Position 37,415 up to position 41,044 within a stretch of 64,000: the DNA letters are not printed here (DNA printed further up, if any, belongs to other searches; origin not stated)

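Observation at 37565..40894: B12-dependent RNR nrdJ interrupted by a 141-aa mini-intein at the catalytic cysteine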

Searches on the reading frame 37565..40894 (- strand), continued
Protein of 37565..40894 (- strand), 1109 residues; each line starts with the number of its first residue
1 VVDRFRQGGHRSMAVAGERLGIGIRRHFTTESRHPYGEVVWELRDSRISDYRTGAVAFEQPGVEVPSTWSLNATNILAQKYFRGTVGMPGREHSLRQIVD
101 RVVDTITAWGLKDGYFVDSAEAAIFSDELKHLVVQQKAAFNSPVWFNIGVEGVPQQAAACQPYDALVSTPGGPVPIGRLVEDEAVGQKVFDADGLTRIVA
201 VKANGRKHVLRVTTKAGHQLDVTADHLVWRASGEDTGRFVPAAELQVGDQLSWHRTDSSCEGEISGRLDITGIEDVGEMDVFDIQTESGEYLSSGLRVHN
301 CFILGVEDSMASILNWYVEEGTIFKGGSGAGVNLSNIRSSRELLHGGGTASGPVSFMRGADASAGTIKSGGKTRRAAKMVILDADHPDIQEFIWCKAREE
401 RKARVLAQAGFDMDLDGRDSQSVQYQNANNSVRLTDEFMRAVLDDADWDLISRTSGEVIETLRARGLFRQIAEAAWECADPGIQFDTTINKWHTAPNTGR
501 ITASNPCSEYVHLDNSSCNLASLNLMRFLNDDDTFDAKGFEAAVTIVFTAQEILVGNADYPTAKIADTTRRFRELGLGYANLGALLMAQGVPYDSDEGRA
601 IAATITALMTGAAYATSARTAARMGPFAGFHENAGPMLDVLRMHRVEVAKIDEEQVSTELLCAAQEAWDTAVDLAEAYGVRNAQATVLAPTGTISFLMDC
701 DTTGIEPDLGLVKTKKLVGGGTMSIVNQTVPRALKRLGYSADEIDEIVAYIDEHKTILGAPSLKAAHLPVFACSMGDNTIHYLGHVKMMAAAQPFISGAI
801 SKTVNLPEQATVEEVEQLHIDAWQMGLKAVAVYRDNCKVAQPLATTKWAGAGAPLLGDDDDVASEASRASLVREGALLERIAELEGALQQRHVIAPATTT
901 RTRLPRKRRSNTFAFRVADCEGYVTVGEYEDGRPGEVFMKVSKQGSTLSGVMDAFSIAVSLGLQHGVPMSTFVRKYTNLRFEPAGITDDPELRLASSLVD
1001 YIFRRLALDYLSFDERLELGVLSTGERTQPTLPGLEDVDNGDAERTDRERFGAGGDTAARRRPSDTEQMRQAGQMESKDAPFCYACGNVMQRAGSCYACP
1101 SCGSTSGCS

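Call 10: find_homologous_proteins(query=window:37565-40894:-, max_evalue=1e-20)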
Query window:37565-40894:- (1109 aa): 8000 proteins with E <= 1e-20 among 8000 candidates; the best 120 are listed.
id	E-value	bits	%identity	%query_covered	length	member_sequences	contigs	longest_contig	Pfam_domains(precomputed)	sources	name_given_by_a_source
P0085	0.0e+0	2453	98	99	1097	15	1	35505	PF02867.21,PF08471.16,PF12637.15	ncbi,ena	-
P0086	0.0e+0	2413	96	99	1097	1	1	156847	PF02867.21,PF08471.16,PF12637.15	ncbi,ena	-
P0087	0.0e+0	2243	91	76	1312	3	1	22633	PF02867.21,PF08471.16,PF14528.12,PF12637.15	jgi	jgi:ribonucleoside-diphosphate reductase alpha chain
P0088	0.0e+0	2209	88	99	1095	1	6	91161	PF02867.21,PF08471.16,PF12637.15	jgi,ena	jgi:ribonucleoside-diphosphate reductase alpha chain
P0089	0.0e+0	2190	88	76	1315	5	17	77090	PF02867.21,PF08471.16,PF14528.12,PF12637.15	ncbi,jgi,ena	ncbi:MAG: vitamin B12-dependent ribonucleotide reductase [Acidimicrobiales bacterium]|jgi:ribonucleo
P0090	0.0e+0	2170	86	99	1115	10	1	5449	PF02867.21,PF08471.16,PF12637.15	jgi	jgi:ribonucleoside-diphosphate reductase alpha chain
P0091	0.0e+0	2169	87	99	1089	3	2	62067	PF02867.21,PF08471.16,PF12637.15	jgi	jgi:ribonucleoside-diphosphate reductase alpha chain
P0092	0.0e+0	2158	87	76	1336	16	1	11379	PF02867.21,PF08471.16,PF14528.12,PF12637.15,PF14890.12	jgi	jgi:ribonucleoside-diphosphate reductase alpha chain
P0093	0.0e+0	2150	86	76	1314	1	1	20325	PF02867.21,PF08471.16,PF14528.12,PF12637.15,PF14890.12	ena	-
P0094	0.0e+0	2049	95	73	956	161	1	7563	PF02867.21,PF08471.16,PF12637.15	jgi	jgi:ribonucleoside-diphosphate reductase alpha chain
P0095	0.0e+0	2018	81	76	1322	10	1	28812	PF02867.21,PF08471.16,PF14528.12,PF12637.15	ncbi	-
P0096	0.0e+0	2014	82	72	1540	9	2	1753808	PF02867.21,PF08471.16,PF14528.12,PF12637.15,PF14890.12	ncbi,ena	ncbi:MAG: vitamin B12-dependent ribonucleotide reductase [Acidimicrobiales bacterium]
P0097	0.0e+0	2012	-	-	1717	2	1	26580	PF02867.21,PF08471.16,PF14528.12,PF12637.15,PF14890.12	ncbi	-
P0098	0.0e+0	1999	93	73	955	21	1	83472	PF02867.21,PF08471.16,PF12637.15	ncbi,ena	-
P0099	0.0e+0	1993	-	-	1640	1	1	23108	PF02867.21,PF08471.16,PF14528.12,PF12637.15,PF14890.12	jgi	jgi:ribonucleoside-diphosphate reductase alpha chain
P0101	0.0e+0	1978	-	-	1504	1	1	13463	PF02867.21,PF08471.16,PF14528.12,PF12637.15,PF14890.12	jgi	jgi:ribonucleoside-diphosphate reductase alpha chain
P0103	0.0e+0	1974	87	76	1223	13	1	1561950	PF02867.21,PF14528.12,PF12637.15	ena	-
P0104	0.0e+0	1973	-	-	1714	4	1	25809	PF02867.21,PF08471.16,PF14528.12,PF12637.15,PF14890.12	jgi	-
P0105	0.0e+0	1971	80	72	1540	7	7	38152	PF02867.21,PF08471.16,PF14528.12,PF12637.15,PF14890.12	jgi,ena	jgi:ribonucleoside-diphosphate reductase alpha chain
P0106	0.0e+0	1960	79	76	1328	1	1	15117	PF02867.21,PF08471.16,PF14528.12,PF12637.15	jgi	jgi:ribonucleoside-diphosphate reductase alpha chain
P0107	0.0e+0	1958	79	76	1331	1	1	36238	PF02867.21,PF08471.16,PF14528.12,PF12637.15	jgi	jgi:ribonucleoside-diphosphate reductase alpha chain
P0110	0.0e+0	1905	-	-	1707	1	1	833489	PF02867.21,PF08471.16,PF14528.12,PF12637.15,PF14890.12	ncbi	-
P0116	0.0e+0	1875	77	76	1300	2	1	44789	PF02867.21,PF08471.16,PF14528.12,PF12637.15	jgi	jgi:adenosylcobalamin-dependent ribonucleoside-diphosphate reductase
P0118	0.0e+0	1874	-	-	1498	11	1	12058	PF02867.21,PF08471.16,PF14528.12,PF12637.15,PF14890.12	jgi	jgi:ribonucleoside-diphosphate reductase alpha chain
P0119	0.0e+0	1867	-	-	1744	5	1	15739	PF02867.21,PF08471.16,PF14528.12,PF12637.15,PF14890.12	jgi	jgi:ribonucleoside-diphosphate reductase alpha chain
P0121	0.0e+0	1854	76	76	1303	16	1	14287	PF02867.21,PF08471.16,PF14528.12,PF12637.15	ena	-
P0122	0.0e+0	1852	-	-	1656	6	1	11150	PF02867.21,PF08471.16,PF14528.12,PF12637.15,PF14890.12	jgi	jgi:ribonucleotide reductase alpha subunit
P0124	0.0e+0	1841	77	76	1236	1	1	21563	PF02867.21,PF08471.16,PF14528.12,PF12637.15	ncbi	-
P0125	0.0e+0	1838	75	76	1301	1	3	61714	PF02867.21,PF08471.16,PF14528.12,PF12637.15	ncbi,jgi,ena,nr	ncbi:MAG TPA: vitamin B12-dependent ribonucleotide reductase [Acidimicrobiales bacterium]|nr:vitamin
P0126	0.0e+0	1823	88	61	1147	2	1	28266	PF02867.21,PF08471.16,PF14528.12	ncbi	ncbi:MAG: vitamin B12-dependent ribonucleotide reductase, partial [Acidimicrobiales bacterium]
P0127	0.0e+0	1815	83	65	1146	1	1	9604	PF02867.21,PF08471.16,PF14528.12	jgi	jgi:ribonucleoside-diphosphate reductase alpha chain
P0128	0.0e+0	1812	73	76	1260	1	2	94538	PF02867.21,PF08471.16,PF14528.12,PF12637.15,PF14890.12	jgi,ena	-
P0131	0.0e+0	1797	73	76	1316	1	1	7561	PF02867.21,PF08471.16,PF14528.12,PF12637.15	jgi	jgi:ribonucleoside-diphosphate reductase alpha chain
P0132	0.0e+0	1797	74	75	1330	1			PF02867.21,PF08471.16,PF14528.12,PF12637.15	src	-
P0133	0.0e+0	1796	-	-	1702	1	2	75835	PF02867.21,PF08471.16,PF14528.12,PF01079.26,PF12637.15,PF14890.12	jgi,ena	-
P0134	0.0e+0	1793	72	76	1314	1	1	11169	PF02867.21,PF08471.16,PF14528.12,PF12637.15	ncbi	-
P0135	0.0e+0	1793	72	76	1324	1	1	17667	PF02867.21,PF08471.16,PF14528.12,PF12637.15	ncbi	ncbi:MAG: vitamin B12-dependent ribonucleotide reductase [Acidimicrobiales bacterium]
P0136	0.0e+0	1792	73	75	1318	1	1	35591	PF02867.21,PF08471.16,PF14528.12,PF12637.15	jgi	jgi:ribonucleoside-diphosphate reductase alpha chain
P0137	0.0e+0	1791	73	76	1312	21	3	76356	PF02867.21,PF08471.16,PF14528.12,PF12637.15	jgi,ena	-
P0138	0.0e+0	1791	-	-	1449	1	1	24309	PF02867.21,PF08471.16,PF14528.12,PF12637.15,PF14890.12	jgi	jgi:ribonucleotide reductase alpha subunit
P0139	0.0e+0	1789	72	76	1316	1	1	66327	PF02867.21,PF08471.16,PF14528.12,PF12637.15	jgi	jgi:ribonucleoside-diphosphate reductase alpha chain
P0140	0.0e+0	1786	73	76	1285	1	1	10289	PF02867.21,PF08471.16,PF14528.12,PF12637.15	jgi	jgi:ribonucleoside-diphosphate reductase alpha chain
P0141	0.0e+0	1786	72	76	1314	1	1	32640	PF02867.21,PF08471.16,PF14528.12,PF12637.15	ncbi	ncbi:MAG TPA: vitamin B12-dependent ribonucleotide reductase [Acidimicrobiales bacterium]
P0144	0.0e+0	1781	-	-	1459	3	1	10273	PF02867.21,PF08471.16,PF14528.12,PF12637.15,PF14890.12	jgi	jgi:ribonucleotide reductase alpha subunit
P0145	0.0e+0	1779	-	-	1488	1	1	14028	PF02867.21,PF08471.16,PF14528.12,PF12637.15,PF14890.12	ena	-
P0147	0.0e+0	1778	72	76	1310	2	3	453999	PF02867.21,PF08471.16,PF14528.12,PF12637.15,PF14890.12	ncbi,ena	-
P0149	0.0e+0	1776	-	-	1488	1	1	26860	PF02867.21,PF08471.16,PF14528.12,PF12637.15,PF14890.12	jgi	jgi:ribonucleotide reductase alpha subunit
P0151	0.0e+0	1776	71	78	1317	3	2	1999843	PF02867.21,PF08471.16,PF14528.12,PF12637.15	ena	-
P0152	0.0e+0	1773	70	99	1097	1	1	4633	PF02867.21,PF08471.16,PF12637.15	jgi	jgi:ribonucleoside-diphosphate reductase alpha chain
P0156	0.0e+0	1772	-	-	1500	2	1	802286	PF02867.21,PF08471.16,PF14528.12,PF12637.15,PF14890.12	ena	-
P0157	0.0e+0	1771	71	78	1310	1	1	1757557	PF02867.21,PF08471.16,PF14528.12,PF12637.15,PF14890.12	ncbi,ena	-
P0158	0.0e+0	1771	69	79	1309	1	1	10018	PF02867.21,PF08471.16,PF14528.12,PF12637.15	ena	-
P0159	0.0e+0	1771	73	76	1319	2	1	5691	PF02867.21,PF08471.16,PF14528.12,PF12637.15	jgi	jgi:ribonucleoside-diphosphate reductase alpha chain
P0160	0.0e+0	1771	72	76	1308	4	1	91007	PF02867.21,PF08471.16,PF14528.12,PF12637.15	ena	-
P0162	0.0e+0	1771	72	76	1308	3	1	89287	PF02867.21,PF08471.16,PF14528.12,PF12637.15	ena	-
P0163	0.0e+0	1771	72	76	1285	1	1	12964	PF02867.21,PF08471.16,PF14528.12,PF12637.15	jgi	jgi:ribonucleoside-diphosphate reductase alpha chain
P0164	0.0e+0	1770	72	76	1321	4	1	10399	PF02867.21,PF08471.16,PF14528.12,PF12637.15,PF14890.12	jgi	-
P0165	0.0e+0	1769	-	-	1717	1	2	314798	PF02867.21,PF08471.16,PF14528.12,PF12637.15,PF14890.12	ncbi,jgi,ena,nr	ncbi:MAG TPA: LAGLIDADG family homing endonuclease [Acidimicrobiales bacterium]|nr:LAGLIDADG family 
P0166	0.0e+0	1768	72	76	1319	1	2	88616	PF02867.21,PF08471.16,PF14528.12,PF12637.15,PF14890.12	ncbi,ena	-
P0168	0.0e+0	1767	71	76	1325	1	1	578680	PF02867.21,PF08471.16,PF14528.12,PF12637.15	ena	-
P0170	0.0e+0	1766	73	76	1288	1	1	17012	PF02867.21,PF08471.16,PF14528.12,PF12637.15,PF14890.12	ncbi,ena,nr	ncbi:MAG TPA: vitamin B12-dependent ribonucleotide reductase [Acidimicrobiales bacterium]|nr:vitamin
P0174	0.0e+0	1761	-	-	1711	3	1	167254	PF02867.21,PF08471.16,PF14528.12,PF12637.15,PF14890.12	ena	-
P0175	0.0e+0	1759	-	-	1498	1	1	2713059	PF02867.21,PF08471.16,PF14528.12,PF01079.26,PF12637.15,PF14890.12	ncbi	-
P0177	0.0e+0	1758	69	78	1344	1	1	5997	PF02867.21,PF08471.16,PF14528.12,PF12637.15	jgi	jgi:ribonucleoside-diphosphate reductase alpha chain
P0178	0.0e+0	1757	-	-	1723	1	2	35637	PF02867.21,PF08471.16,PF14528.12,PF12637.15,PF14890.12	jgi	jgi:ribonucleotide reductase alpha subunit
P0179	0.0e+0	1756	71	77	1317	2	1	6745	PF02867.21,PF08471.16,PF14528.12,PF12637.15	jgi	jgi:ribonucleoside-diphosphate reductase alpha chain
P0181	0.0e+0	1754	-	-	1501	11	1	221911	PF02867.21,PF08471.16,PF14528.12,PF12637.15,PF14890.12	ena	-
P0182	0.0e+0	1753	-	-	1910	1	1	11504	PF02867.21,PF08471.16,PF14528.12,PF01079.26,PF12637.15,PF14890.12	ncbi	-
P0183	0.0e+0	1753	69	78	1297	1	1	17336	PF02867.21,PF08471.16,PF14528.12,PF12637.15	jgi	jgi:ribonucleoside-diphosphate reductase alpha chain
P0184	0.0e+0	1753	76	71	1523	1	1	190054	PF02867.21,PF08471.16,PF14528.12,PF12637.15,PF14890.12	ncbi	ncbi:MAG TPA: vitamin B12-dependent ribonucleotide reductase [Acidimicrobiales bacterium]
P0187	0.0e+0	1752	-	-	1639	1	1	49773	PF02867.21,PF08471.16,PF14528.12,PF12637.15,PF14890.12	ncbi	ncbi:MAG: LAGLIDADG family homing endonuclease [Acidimicrobiales bacterium]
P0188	0.0e+0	1752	-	-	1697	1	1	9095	PF02867.21,PF08471.16,PF14528.12,PF12637.15,PF14890.12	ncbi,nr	ncbi:MAG TPA: LAGLIDADG family homing endonuclease [Acidimicrobiales bacterium]|nr:LAGLIDADG family 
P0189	0.0e+0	1751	71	77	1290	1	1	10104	PF02867.21,PF08471.16,PF14528.12,PF12637.15,PF14890.12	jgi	jgi:ribonucleoside-diphosphate reductase alpha chain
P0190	0.0e+0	1751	-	-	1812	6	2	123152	PF02867.21,PF08471.16,PF14528.12,PF12637.15,PF14890.12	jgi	jgi:ribonucleoside-diphosphate reductase alpha chain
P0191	0.0e+0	1751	-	-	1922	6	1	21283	PF02867.21,PF08471.16,PF14528.12,PF12637.15,PF14890.12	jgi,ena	-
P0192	0.0e+0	1751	-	-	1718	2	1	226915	PF02867.21,PF08471.16,PF14528.12,PF12637.15,PF14890.12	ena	-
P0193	0.0e+0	1751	75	71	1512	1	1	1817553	PF02867.21,PF08471.16,PF14528.12,PF12637.15,PF14890.12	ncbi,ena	-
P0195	0.0e+0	1750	-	-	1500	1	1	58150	PF02867.21,PF08471.16,PF14528.12,PF12637.15,PF14890.12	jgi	-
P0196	0.0e+0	1750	70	76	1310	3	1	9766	PF02867.21,PF08471.16,PF14528.12,PF12637.15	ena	-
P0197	0.0e+0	1750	-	-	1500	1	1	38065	PF02867.21,PF08471.16,PF14528.12,PF12637.15,PF14890.12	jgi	-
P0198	0.0e+0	1749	69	78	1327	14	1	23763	PF02867.21,PF08471.16,PF14528.12,PF12637.15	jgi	-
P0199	0.0e+0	1749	-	-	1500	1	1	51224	PF02867.21,PF08471.16,PF14528.12,PF12637.15,PF14890.12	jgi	-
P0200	0.0e+0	1749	72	76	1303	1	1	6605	PF02867.21,PF08471.16,PF14528.12,PF12637.15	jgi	jgi:ribonucleoside-diphosphate reductase alpha chain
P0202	0.0e+0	1748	-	-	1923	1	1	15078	PF02867.21,PF08471.16,PF14528.12,PF12637.15,PF14890.12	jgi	jgi:ribonucleotide reductase alpha subunit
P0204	0.0e+0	1746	-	-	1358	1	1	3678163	PF02867.21,PF08471.16,PF14528.12,PF12637.15,PF14890.12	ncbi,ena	-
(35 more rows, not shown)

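Call 52: find_encoding_contigs(protein=window:37565-40858:-, flank=1000, max_places=3)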
Protein window:37565-40858:- (1097 aa): 5 contigs read that carry it; 1 place shown.
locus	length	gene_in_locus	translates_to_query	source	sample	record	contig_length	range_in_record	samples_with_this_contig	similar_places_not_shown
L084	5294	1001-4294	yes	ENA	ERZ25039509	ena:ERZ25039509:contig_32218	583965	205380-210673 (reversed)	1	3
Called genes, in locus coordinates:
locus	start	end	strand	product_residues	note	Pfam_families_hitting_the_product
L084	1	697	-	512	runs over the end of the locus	PF00370:FGGY_N, PF02782:FGGY_C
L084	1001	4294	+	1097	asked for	PF08471:Ribonuc_red_2_N, PF02867:Ribonuc_red_lgC, PF12637:TSCPD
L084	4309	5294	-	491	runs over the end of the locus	PF00083:Sugar_tr (weak), PF07690:MFS_1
